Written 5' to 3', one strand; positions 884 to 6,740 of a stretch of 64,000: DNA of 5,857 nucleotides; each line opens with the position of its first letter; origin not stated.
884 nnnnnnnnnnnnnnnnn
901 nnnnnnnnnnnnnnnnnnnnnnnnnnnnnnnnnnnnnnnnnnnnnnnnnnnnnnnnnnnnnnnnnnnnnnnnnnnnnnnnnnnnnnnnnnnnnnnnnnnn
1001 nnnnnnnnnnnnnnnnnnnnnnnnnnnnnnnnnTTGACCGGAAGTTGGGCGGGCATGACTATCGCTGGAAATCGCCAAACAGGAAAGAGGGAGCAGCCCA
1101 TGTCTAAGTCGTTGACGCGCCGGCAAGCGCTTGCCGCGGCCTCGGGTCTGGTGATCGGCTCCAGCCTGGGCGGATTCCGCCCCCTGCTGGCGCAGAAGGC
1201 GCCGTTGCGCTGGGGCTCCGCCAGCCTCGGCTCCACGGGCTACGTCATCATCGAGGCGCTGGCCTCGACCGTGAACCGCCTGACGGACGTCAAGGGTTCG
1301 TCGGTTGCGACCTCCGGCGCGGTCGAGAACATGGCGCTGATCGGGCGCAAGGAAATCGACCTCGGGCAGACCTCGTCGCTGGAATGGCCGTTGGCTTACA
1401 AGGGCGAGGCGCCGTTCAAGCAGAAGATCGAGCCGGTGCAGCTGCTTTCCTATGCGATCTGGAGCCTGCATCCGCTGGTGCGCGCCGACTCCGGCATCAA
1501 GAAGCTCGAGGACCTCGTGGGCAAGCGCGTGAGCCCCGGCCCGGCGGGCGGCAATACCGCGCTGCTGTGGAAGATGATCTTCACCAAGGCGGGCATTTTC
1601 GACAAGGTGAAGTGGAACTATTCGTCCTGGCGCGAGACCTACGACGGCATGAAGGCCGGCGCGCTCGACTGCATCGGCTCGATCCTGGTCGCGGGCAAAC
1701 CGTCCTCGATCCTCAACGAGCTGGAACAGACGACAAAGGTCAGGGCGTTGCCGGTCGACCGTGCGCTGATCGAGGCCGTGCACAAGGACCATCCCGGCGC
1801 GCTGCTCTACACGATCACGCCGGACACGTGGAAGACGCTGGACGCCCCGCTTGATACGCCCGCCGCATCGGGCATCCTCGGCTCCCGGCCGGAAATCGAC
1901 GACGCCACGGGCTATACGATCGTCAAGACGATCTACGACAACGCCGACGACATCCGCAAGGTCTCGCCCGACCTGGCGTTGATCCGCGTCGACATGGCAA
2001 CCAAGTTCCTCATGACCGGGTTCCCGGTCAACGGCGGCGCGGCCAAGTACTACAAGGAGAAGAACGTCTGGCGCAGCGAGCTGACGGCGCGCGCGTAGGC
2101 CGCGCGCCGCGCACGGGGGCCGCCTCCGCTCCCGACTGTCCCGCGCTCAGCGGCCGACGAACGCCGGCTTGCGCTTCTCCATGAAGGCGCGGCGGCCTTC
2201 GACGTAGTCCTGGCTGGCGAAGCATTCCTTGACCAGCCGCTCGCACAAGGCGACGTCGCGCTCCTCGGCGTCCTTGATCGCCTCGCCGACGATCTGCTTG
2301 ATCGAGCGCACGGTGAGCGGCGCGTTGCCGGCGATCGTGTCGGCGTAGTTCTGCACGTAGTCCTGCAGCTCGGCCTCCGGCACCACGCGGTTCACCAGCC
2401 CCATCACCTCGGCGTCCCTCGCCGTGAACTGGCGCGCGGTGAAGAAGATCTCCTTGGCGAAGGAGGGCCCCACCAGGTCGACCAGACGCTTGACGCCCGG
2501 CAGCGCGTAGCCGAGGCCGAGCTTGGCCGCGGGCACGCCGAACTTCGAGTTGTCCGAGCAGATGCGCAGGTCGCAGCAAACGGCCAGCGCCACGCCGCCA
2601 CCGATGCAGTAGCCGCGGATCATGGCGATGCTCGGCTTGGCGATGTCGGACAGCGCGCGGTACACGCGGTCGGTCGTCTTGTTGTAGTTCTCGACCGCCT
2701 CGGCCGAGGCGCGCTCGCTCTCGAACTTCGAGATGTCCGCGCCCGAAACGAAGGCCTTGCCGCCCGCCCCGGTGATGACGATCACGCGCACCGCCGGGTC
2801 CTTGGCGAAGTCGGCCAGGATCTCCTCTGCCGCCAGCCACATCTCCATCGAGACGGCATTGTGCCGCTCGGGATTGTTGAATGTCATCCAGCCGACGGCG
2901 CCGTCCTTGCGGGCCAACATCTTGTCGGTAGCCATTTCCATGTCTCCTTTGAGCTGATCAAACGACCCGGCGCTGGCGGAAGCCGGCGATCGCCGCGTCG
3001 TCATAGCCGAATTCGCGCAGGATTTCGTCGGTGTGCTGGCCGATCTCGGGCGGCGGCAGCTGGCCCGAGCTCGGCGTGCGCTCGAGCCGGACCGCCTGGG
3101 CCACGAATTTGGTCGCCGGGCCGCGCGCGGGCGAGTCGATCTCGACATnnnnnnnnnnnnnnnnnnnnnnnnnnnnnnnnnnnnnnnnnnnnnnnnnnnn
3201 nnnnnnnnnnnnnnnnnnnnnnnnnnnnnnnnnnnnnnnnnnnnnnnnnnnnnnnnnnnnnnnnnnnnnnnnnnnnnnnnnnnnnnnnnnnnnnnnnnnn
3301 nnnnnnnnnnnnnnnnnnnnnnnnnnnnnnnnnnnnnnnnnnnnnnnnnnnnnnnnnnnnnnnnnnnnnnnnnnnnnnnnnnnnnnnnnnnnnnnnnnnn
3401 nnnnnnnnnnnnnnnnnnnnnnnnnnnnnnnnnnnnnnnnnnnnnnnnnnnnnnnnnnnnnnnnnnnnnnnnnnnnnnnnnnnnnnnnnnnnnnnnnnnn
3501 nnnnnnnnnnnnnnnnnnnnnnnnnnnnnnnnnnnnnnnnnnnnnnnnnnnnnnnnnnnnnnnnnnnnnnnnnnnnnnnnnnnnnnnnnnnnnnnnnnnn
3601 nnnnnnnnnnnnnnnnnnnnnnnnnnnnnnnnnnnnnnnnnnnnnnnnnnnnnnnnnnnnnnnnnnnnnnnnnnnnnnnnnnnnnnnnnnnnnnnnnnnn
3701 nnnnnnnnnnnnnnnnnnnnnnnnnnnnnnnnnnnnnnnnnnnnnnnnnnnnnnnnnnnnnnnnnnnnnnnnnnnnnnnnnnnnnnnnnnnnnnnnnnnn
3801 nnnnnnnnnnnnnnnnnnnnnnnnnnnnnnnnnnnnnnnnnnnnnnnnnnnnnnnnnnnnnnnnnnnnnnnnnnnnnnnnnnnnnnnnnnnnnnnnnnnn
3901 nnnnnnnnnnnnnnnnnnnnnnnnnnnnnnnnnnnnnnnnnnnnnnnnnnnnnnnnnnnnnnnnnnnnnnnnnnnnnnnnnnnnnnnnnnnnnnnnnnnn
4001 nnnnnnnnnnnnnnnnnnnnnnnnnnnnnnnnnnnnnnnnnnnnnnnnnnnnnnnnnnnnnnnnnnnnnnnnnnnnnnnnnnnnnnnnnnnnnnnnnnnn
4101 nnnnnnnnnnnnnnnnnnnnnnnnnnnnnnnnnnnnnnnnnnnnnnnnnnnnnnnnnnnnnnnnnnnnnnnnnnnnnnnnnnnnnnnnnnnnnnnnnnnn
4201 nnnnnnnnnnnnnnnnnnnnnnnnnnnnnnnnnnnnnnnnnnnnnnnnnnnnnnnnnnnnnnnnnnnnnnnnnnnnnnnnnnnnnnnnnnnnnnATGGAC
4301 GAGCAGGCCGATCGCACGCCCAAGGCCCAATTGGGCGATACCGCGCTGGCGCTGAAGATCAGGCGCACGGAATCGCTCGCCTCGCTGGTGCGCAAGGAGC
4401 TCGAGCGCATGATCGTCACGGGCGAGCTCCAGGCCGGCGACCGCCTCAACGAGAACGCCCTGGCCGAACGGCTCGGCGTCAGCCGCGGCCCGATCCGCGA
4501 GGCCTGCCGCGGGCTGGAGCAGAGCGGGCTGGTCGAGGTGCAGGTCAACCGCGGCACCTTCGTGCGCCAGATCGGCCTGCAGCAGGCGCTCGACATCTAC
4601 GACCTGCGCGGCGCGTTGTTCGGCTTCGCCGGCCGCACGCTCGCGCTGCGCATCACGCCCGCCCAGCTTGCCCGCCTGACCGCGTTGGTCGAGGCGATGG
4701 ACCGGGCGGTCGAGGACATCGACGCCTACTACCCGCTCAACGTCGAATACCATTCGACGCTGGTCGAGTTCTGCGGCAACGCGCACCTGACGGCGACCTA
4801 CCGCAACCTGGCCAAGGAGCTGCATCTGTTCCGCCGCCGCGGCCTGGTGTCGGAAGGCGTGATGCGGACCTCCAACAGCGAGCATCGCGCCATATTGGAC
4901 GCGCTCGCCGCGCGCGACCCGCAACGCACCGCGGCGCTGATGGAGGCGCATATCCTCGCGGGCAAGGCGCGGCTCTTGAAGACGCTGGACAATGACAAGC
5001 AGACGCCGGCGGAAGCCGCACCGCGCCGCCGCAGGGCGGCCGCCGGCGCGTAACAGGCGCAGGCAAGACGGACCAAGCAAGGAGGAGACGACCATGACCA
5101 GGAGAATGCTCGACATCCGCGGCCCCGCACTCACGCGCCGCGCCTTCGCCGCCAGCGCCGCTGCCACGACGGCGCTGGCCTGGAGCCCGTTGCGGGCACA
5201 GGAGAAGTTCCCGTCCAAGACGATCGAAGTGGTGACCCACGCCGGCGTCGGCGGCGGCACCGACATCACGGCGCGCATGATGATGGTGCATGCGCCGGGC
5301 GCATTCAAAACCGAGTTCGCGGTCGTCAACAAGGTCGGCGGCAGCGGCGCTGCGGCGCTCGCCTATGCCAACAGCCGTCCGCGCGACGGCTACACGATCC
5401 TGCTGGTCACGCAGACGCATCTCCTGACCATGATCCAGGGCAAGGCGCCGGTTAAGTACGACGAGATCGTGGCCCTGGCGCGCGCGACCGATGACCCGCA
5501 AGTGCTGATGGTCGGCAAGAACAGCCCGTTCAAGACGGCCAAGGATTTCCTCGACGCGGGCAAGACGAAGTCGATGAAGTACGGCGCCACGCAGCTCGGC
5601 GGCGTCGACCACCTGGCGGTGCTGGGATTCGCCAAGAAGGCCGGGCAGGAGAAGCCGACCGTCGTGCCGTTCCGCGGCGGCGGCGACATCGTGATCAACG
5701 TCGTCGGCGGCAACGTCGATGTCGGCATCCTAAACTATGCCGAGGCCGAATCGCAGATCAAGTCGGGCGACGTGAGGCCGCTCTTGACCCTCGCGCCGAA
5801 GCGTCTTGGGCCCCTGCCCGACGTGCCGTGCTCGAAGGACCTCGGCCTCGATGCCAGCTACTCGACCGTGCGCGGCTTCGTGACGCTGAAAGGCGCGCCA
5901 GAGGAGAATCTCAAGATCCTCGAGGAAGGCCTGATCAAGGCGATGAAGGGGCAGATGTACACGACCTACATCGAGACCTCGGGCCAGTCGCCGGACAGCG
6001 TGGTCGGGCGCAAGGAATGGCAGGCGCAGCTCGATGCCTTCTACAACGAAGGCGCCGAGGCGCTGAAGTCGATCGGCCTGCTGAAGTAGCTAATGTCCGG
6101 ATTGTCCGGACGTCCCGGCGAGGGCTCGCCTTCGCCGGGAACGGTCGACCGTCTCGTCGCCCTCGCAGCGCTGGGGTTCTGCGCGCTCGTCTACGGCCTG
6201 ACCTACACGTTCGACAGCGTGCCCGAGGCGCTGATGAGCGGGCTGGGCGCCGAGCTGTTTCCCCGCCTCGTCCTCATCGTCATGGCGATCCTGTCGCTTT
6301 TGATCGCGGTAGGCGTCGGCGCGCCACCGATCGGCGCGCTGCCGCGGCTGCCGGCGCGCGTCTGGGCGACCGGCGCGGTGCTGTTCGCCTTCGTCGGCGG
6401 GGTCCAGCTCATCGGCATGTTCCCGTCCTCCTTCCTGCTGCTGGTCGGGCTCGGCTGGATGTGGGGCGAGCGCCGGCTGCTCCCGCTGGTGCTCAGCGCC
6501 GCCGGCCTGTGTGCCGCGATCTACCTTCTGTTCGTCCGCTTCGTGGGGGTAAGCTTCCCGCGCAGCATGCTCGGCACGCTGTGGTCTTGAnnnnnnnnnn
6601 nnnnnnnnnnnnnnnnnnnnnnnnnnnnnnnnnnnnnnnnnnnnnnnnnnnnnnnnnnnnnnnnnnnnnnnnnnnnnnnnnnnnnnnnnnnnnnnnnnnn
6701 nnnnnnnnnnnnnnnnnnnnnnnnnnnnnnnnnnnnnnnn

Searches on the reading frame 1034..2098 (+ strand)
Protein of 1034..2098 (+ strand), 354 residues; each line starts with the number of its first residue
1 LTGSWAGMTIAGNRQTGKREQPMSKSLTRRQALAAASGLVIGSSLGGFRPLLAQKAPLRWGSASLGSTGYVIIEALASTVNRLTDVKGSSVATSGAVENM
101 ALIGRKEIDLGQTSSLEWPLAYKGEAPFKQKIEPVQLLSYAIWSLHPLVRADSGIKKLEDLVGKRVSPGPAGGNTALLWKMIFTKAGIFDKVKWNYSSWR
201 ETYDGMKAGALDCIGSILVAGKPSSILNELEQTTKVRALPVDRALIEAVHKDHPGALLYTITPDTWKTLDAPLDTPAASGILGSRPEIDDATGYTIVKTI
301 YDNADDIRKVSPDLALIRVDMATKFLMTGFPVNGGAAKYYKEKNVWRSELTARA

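Call 34: search_protein_families(library=pfam, proteins=[window:1034-2098:+], max_evalue=0.00001)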
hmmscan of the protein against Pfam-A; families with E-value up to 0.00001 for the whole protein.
window:1034-2098:+ (354 aa): 1 family
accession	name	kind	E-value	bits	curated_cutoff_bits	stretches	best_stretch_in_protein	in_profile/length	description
PF16868.10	NMT1_3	-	1.2e-41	143.6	27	1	61-343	2-288/289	NMT1-like family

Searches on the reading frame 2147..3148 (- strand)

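Call 34: search_protein_families(library=pfam, proteins=[window:2147-3148:-], max_evalue=0.00001)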
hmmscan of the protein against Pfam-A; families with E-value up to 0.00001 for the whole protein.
window:2147-3148:- (333 aa): 2 families
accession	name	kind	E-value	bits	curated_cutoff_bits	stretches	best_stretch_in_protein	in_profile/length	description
PF00378.25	ECH_1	-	7.4e-61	206.1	27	1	82-332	3-250/251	Enoyl-CoA hydratase/isomerase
PF16113.10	ECH_2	-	2.4e-31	109.9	27.2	1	85-317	1-233/335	Enoyl-CoA hydratase/isomerase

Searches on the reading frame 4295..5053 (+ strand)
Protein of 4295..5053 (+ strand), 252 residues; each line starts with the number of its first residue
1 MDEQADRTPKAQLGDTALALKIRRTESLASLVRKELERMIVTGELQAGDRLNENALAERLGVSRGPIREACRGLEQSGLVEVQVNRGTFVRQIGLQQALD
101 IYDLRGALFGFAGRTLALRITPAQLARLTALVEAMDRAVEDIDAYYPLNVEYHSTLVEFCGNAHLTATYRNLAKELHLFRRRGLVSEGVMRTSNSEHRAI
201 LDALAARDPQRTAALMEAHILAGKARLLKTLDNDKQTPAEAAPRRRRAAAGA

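Call 34: search_protein_families(library=pfam, proteins=[window:4295-5053:+], max_evalue=0.00001)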
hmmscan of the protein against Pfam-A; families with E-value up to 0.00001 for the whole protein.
window:4295-5053:+ (252 aa): 3 families
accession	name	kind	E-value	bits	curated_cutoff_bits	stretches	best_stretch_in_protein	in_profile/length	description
PF07729.17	FCD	-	9.6e-30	104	24.3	1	100-220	1-123/125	FCD domain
PF00392.27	GntR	-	9.4e-19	67.3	27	1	32-90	5-64/64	Bacterial regulatory proteins, gntR family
PF13412.12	HTH_24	-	2.7e-06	27.3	21.9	0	44-81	11-48/48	Winged helix-turn-helix DNA-binding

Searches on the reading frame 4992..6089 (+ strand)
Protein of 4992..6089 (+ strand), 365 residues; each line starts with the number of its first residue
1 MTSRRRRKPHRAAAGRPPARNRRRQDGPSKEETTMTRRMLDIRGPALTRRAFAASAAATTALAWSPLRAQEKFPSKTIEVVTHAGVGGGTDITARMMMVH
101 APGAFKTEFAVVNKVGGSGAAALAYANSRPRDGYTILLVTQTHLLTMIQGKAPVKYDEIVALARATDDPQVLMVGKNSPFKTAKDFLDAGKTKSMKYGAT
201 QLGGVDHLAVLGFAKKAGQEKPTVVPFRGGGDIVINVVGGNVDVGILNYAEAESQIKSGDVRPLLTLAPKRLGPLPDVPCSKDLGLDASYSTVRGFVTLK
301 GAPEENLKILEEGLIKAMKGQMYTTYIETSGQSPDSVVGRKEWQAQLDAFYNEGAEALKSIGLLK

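Call 34: search_protein_families(library=pfam, proteins=[window:4992-6089:+], max_evalue=0.00001)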
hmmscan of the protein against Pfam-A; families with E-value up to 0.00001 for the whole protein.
window:4992-6089:+ (365 aa): 1 family
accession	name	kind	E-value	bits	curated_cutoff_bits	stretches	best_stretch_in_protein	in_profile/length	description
PF03401.19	TctC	-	1.2e-22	81.1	27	1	111-331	19-243/274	Tripartite tricarboxylate transporter family receptor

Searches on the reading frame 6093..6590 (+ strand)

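Call 34: search_protein_families(library=pfam, proteins=[window:6093-6590:+], max_evalue=0.00001)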
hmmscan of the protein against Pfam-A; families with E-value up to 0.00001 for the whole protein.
window:6093-6590:+ (165 aa): 1 family
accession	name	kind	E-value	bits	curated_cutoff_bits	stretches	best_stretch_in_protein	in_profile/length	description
PF07331.16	TctB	-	8.1e-14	52.4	29.1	1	21-156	2-137/137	Tripartite tricarboxylate transporter TctB family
